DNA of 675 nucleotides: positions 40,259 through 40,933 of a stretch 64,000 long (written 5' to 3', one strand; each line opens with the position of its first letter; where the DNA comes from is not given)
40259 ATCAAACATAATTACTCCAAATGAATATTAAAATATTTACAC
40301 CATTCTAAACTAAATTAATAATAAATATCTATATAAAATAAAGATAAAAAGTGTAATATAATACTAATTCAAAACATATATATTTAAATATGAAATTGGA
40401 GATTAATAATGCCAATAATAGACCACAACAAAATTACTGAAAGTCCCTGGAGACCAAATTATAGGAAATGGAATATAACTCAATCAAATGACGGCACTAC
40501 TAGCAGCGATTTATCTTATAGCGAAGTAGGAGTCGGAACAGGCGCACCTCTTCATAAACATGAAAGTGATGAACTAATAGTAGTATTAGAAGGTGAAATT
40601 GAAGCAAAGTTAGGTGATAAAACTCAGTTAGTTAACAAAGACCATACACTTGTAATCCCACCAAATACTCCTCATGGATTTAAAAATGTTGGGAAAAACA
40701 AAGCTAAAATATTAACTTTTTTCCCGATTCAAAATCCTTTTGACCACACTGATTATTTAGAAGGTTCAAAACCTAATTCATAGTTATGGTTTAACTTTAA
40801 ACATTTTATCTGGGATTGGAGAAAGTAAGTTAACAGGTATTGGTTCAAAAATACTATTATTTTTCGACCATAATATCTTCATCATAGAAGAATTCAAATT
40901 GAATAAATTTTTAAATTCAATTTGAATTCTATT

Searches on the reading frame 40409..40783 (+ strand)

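Call 27: search_protein_families(library=pfam, proteins=[window:40409-40783:+], max_evalue=0.001)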
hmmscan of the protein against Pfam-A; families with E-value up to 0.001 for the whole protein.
window:40409-40783:+ (124 aa): 4 families
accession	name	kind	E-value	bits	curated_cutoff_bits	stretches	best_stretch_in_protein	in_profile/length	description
PF07883.17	Cupin_2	-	3.9e-16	58.9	27.2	1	39-104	4-69/70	Cupin domain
PF02311.25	AraC_binding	-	1.1e-05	25.6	21.1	1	47-96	17-66/135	AraC-like ligand binding domain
PF00190.28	Cupin_1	-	1.1e-05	25.5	22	1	47-115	47-123/151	Cupin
PF01050.24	MannoseP_isomer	-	0.00045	20.8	23.6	1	18-101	13-97/116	Mannose-6-phosphate isomerase C-terminal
